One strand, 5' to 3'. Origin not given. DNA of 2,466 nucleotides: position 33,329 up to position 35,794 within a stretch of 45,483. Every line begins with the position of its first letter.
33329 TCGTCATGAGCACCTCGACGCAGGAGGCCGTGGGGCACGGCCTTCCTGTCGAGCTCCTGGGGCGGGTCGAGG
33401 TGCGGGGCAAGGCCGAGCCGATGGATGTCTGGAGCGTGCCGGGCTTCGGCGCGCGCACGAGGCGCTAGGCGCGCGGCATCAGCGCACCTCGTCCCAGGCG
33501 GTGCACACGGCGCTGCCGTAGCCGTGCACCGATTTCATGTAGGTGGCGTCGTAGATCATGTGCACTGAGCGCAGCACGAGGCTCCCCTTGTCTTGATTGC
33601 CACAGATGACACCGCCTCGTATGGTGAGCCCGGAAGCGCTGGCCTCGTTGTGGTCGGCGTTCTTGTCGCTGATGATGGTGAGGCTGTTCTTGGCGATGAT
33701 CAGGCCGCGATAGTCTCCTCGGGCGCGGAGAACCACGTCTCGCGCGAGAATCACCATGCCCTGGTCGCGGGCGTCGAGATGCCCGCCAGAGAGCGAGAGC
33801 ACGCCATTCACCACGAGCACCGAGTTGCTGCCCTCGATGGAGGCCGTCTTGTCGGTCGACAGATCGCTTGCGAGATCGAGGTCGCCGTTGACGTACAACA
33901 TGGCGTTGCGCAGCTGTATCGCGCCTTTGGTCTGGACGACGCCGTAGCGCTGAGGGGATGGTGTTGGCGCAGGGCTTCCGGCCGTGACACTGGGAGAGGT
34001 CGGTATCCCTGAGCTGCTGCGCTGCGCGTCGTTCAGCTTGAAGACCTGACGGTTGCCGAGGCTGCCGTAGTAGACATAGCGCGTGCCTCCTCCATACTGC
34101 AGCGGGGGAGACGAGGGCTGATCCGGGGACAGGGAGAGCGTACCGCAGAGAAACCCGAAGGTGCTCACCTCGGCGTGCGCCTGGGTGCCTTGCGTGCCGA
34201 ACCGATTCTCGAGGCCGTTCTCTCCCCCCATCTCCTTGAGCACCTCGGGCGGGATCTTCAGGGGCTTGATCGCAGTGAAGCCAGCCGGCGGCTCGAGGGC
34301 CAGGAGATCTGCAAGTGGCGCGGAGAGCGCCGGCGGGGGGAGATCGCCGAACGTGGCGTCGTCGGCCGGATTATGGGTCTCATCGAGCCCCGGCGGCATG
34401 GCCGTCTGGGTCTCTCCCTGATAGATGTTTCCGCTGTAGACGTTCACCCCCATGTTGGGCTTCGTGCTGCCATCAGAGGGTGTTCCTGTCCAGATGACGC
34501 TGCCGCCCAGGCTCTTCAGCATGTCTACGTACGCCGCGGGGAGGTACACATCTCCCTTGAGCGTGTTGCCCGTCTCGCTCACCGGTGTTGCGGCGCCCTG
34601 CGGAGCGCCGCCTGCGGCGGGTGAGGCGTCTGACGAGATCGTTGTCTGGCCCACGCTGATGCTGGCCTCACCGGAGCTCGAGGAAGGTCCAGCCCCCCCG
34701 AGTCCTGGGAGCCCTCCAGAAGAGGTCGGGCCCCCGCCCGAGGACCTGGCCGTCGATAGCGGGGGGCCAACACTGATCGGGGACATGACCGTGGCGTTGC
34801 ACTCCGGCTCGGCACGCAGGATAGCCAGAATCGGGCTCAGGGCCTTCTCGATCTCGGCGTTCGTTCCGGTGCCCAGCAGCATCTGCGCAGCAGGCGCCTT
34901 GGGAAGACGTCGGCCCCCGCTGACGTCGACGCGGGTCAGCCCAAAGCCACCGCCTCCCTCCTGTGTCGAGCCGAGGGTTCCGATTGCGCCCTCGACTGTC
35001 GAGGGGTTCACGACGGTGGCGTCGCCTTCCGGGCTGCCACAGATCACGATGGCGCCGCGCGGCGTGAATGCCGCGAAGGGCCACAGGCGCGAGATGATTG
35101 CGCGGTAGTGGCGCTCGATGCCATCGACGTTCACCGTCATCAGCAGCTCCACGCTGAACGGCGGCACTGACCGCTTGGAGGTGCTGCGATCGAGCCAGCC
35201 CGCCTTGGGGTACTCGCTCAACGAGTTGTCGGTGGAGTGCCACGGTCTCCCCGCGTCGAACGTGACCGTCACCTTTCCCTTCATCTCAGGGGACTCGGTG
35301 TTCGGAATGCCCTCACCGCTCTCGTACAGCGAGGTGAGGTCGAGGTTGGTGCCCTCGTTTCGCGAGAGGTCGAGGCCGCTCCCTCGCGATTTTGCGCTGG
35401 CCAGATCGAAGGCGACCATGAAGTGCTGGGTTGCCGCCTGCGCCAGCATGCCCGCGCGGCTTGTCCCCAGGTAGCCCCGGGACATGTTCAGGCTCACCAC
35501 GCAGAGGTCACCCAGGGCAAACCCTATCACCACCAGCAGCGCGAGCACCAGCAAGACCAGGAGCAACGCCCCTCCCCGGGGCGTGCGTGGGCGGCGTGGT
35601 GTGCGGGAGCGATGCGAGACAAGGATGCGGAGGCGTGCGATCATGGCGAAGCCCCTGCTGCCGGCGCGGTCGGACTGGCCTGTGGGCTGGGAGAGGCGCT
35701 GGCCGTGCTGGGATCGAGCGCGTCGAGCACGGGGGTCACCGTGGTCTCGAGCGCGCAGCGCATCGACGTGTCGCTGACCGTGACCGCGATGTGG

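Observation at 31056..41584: Candidate second-messenger-controlled pseudopilus / type IV filament module with an unusual gene set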

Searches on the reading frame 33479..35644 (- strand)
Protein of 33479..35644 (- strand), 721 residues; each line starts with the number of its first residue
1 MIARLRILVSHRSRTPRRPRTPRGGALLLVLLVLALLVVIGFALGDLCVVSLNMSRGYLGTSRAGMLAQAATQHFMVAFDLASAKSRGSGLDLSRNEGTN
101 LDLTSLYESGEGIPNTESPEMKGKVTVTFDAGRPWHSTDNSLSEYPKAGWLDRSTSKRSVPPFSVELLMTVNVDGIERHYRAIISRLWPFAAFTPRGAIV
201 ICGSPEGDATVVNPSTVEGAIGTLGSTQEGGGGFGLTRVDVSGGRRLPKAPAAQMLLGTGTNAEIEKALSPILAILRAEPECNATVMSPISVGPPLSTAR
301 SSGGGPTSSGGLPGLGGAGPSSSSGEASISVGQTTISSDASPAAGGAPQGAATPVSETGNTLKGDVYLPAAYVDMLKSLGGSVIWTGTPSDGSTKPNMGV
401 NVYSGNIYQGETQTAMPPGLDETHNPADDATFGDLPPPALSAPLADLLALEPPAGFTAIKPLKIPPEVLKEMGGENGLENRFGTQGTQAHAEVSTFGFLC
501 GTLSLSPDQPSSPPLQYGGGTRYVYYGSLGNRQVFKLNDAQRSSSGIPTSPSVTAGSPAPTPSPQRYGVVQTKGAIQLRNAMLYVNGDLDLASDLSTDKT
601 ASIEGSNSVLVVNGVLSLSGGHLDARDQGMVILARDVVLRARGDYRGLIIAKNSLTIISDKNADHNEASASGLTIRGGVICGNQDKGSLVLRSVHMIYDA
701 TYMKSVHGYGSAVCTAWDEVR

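Call 3: search_protein_families(library=pfam, proteins=[window:33479-35644:-], max_evalue=0.01)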
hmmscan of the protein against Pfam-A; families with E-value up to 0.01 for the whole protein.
window:33479-35644:- (721 aa): 0 families

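Call 6: find_homologous_proteins(query=window:33479-35644:-, max_evalue=0.001)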
Query window:33479-35644:- (721 aa): 4 proteins with E <= 0.001 among 8000 candidates.
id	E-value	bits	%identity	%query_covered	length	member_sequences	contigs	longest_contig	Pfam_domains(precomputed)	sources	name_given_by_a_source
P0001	0.0e+0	1561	98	100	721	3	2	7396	-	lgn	-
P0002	8.6e-169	581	46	100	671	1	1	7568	-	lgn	-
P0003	1.0e-167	578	46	98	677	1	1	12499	-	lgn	-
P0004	5.3e-153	529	43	94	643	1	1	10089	-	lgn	-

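Call 7: find_encoding_contigs(protein=P0003, flank=10000, max_places=4)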
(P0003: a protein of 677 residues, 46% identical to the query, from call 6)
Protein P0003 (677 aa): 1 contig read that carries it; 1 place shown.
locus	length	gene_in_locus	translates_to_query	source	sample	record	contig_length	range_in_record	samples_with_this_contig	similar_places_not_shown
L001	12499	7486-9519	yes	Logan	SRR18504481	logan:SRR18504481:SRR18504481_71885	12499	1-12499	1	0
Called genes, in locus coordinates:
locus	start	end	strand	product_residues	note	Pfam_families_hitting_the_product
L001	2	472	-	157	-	?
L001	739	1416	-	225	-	-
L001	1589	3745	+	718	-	-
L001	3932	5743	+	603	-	PF01520:Amidase_3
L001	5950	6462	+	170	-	PF22551:TY-Chap1 (weak)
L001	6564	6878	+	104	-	-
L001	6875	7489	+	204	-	-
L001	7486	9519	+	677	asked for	-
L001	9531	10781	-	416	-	PF01590:GAF, PF13185:GAF_2, PF13492:GAF_3, PF00211:Guanylate_cyc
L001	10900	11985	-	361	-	PF00482:T2SSF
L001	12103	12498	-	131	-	?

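Call 8: find_encoding_contigs(protein=P0004, flank=10000, max_places=4)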
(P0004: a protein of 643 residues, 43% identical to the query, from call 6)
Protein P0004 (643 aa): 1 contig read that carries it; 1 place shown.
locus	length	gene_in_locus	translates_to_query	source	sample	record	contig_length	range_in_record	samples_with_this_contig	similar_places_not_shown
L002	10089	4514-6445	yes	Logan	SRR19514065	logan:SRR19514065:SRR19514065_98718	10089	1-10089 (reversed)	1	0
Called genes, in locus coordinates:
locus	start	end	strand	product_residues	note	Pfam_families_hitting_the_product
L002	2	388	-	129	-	?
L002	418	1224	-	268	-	-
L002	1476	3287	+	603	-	PF01520:Amidase_3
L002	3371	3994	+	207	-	PF12773:DZR (weak), PF22551:TY-Chap1 (weak)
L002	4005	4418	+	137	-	-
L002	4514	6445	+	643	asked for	-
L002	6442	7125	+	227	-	PF07963:N_methyl (faint)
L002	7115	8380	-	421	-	PF01590:GAF, PF13185:GAF_2, PF13492:GAF_3, PF00211:Guanylate_cyc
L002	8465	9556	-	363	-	PF00482:T2SSF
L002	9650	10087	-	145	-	?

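Call 9: find_encoding_contigs(protein=P0002, flank=10000, max_places=4)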
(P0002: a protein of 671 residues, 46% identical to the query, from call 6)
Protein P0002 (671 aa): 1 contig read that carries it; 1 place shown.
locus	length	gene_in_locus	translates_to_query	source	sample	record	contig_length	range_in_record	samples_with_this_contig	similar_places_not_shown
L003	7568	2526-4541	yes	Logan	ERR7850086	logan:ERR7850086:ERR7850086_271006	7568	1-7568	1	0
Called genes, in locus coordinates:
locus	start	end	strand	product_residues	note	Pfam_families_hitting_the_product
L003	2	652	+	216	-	?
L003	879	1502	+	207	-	PF12773:DZR (weak), PF22551:TY-Chap1 (weak)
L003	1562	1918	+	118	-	-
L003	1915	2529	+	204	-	-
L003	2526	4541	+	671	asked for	-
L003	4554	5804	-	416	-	PF01590:GAF, PF13185:GAF_2, PF13492:GAF_3, PF00211:Guanylate_cyc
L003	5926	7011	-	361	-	PF00482:T2SSF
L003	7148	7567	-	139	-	?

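Call 20: search_protein_families(library=ncbifam, proteins=[window:33479-35644:-], max_evalue=0.1)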
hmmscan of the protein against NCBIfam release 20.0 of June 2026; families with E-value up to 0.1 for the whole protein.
window:33479-35644:- (721 aa): 1 family
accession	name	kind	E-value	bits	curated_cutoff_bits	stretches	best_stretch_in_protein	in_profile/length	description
NF037980.1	T2SS_GspK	equivalog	0.03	13.9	130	1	23-77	2-56/307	type II secretion system minor pseudopilin GspK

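Call 21: search_protein_families(library=pfam, proteins=[window:33479-35644:-], max_evalue=10)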
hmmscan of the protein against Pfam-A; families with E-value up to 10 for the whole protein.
window:33479-35644:- (721 aa): 0 families

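Call 22: search_protein_representatives(protein=window:33479-35644:-)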
Query: 721 residues. Proteins with E-value up to 0.001 (for the whole library): 143; up to 1e-10: 122; up to 1e-30: 47. The best 143 are listed.
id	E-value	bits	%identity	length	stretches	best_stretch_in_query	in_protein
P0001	0.0e+00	1561.2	98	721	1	1-721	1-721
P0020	1.9e-170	585.0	50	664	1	17-721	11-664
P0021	2.2e-100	353.5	43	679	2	17-371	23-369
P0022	6.4e-76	272.6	41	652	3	15-224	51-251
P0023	3.9e-69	250.1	43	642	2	22-221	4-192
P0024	4.8e-69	249.8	41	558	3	563-718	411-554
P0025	8.7e-56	206.0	42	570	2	23-216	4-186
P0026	1.4e-51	192.2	39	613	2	21-221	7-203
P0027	1.3e-49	185.6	43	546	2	573-719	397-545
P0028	4.5e-47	177.3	42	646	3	18-208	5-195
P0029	5.6e-47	176.9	39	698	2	23-220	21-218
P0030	2.3e-45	171.6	40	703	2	20-203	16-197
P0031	9.6e-45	169.5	31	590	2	390-720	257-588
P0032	1.9e-44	168.6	38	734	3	20-203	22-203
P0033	3.1e-44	167.8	37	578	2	532-720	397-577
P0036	3.0e-43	164.6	34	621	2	19-220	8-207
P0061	2.1e-32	128.8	38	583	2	22-250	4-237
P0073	7.4e-29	117.0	34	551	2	23-235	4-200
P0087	2.1e-24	102.3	32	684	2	556-710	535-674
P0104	4.6e-19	84.7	27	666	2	26-221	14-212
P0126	2.8e-14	68.8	27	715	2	23-209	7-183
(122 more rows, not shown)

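Call 30: find_related_loci(query=A4, collection=metagenome_contigs, flank=10000)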
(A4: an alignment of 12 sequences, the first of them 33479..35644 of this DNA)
Query A4 (721 aa) in metagenome_contigs; peptide patterns used: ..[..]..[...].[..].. (x = any residue, [..] = any of these).
93 stretches matched a pattern; 7 encode a relative of the query (tblastn E <= 1e-3); 7 distinct loci.
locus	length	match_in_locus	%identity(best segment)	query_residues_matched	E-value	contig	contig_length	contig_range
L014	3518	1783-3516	34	12-720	4e-89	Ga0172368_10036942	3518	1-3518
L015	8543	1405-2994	30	44-717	8e-72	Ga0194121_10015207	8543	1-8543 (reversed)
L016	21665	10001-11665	38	23-720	1e-30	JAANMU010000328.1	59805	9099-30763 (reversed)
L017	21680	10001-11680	36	23-720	2e-29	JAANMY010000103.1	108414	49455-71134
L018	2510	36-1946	37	19-717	4e-29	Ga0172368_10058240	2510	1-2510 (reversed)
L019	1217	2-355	48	610-720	3e-30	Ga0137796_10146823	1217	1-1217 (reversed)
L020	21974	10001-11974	36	25-721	3e-30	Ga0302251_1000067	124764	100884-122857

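Call 35: search_protein_families(library=pfam, proteins=[L016:6175-7542:-, L016:7986-9056:-, L016:9103-9441:+, L016:9384-9998:+, L016:11742-13379:+, L016:13537-14835:+, L016:14845-15654:+, L016:15651-16652:+, L016:16660-17922:+, L016:18629-20569:+], max_evalue=0.01)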
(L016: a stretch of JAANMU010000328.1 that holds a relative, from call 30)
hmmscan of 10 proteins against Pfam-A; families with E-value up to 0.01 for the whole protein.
L016:6175-7542:- (455 aa): 2 families
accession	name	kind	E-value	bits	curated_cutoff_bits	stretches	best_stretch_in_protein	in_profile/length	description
PF03129.25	HGTP_anticodon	-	2.4e-22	79.3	21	1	359-450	1-94/94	Anticodon binding domain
PF00587.30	tRNA-synt_2b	-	7.1e-16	59.2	29.3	1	147-327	5-176/179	tRNA synthetase class II core domain (G, H, P, S and T)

L016:7986-9056:- (356 aa): 1 family
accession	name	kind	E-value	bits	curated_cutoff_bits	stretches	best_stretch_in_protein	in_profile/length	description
PF03415.19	Peptidase_C11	-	3e-20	73.5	25.8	1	79-269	63-265/359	Clostripain family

L016:9103-9441:+ (112 aa): 0 families

L016:9384-9998:+ (204 aa): 0 families

L016:11742-13379:+ (545 aa): 5 families
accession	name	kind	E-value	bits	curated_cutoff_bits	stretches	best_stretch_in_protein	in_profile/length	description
PF02463.25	SMC_N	-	9.4e-22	78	40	1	1-500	1-216/220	RecF/RecN/SMC N terminal domain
PF13476.12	AAA_23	-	2.1e-10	42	27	1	5-196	2-197/201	AAA domain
PF13304.12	AAA_21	-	1.3e-09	39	27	2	24-71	1-55/304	AAA domain, putative AbiEii toxin, Type IV TA system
PF13555.12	AAA_29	-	1.5e-06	28.3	27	1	2-48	1-48/61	P-loop containing region of AAA domain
PF13175.12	AAA_15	-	0.00017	21.8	32.1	1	1-46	1-47/374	AAA ATPase domain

L016:13537-14835:+ (432 aa): 2 families
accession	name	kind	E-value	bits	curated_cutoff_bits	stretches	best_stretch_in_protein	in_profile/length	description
PF00675.25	Peptidase_M16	-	2.4e-42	144.8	22.3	1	13-158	2-147/149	Insulinase (Peptidase family M16)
PF05193.26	Peptidase_M16_C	-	6.5e-41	140.6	23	1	165-338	1-179/181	Peptidase M16 inactive domain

L016:14845-15654:+ (269 aa): 2 families
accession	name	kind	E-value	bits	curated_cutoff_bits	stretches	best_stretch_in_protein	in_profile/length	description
PF05173.19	DapB_C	-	1.3e-33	116.1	27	1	133-267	1-121/121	Dihydrodipicolinate reductase, C-terminus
PF01113.26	DapB_N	-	2e-26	93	25.6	1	7-130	1-124/124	Dihydrodipicolinate reductase, N-terminus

L016:15651-16652:+ (333 aa): 4 families
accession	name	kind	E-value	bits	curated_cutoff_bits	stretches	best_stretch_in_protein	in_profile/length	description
PF02774.23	Semialdhyde_dhC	-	3e-54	184.4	26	1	133-314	1-184/184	Semialdehyde dehydrogenase, dimerisation domain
PF01118.30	Semialdhyde_dh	-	1.1e-29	103.8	26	1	5-115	1-120/121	Semialdehyde dehydrogenase, NAD binding domain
PF02800.25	Gp_dh_C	-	0.00012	22.1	24.4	0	224-263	71-110/158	Glyceraldehyde 3-phosphate dehydrogenase, C-terminal domain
PF02629.25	CoA_binding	-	0.0066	17.6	22.3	0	2-57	2-58/97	CoA binding domain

L016:16660-17922:+ (420 aa): 18 families
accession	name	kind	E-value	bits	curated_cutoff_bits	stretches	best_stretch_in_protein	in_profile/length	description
PF14559.12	TPR_19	-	2.4e-24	85.9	25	4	141-201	1-61/68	Tetratricopeptide repeat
PF13432.12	TPR_16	-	7.3e-22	77.9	32.7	6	233-286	2-54/65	Tetratricopeptide repeat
PF07719.23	TPR_2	-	1.6e-21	75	27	1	29-60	1-32/34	Tetratricopeptide repeat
PF13428.12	TPR_14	-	1.1e-15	57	23.5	1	166-206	2-42/44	Tetratricopeptide repeat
PF00515.34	TPR_1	-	3.6e-14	52.3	27.8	1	29-60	1-32/34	Tetratricopeptide repeat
PF24575.1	TPR_Slam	-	1.7e-12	48.1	35.2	1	31-85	49-103/104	Surface lipoprotein assembly modifier, N-terminal TPR repeats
PF13181.12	TPR_8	-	1.8e-12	46.8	25.7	0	29-61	1-33/34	Tetratricopeptide repeat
PF13431.12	TPR_17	-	2.6e-11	43.3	24.4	0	349-379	3-33/34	Tetratricopeptide repeat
PF13371.12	TPR_9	-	3.2e-11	43.5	35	2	335-402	5-72/73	Tetratricopeptide repeat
PF13414.12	TPR_11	-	2.8e-10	40.2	26.8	1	178-210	7-39/42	TPR repeat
PF13174.12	TPR_6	-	2.6e-07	31.3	26.3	0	32-60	3-31/33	Tetratricopeptide repeat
PF12895.13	ANAPC3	-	3.4e-07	30.9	27.2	0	222-285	17-79/82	Anaphase-promoting complex, cyclosome, subunit 3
PF13424.12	TPR_12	-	3.5e-07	30.7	30.1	0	15-58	31-74/77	Tetratricopeptide repeat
PF23914.1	TPR_CcmH_CycH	-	1.1e-06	29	42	1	142-224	61-147/158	Cytochrome c-type biogenesis protein H TPR domain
PF14561.12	TPR_20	-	2.5e-06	28.1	25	0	147-194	4-51/90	Tetratricopeptide repeat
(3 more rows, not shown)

L016:18629-20569:+ (646 aa): 2 families
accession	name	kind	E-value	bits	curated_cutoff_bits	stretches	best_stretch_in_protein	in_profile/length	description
PF00082.27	Peptidase_S8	-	4.3e-62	210.5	21.8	1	234-487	3-274/288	Subtilase family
PF22148.1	Fervidolysin_NPro-like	-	6.2e-08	33.4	21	1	86-168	7-81/81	Fervidolysin N-terminal prodomain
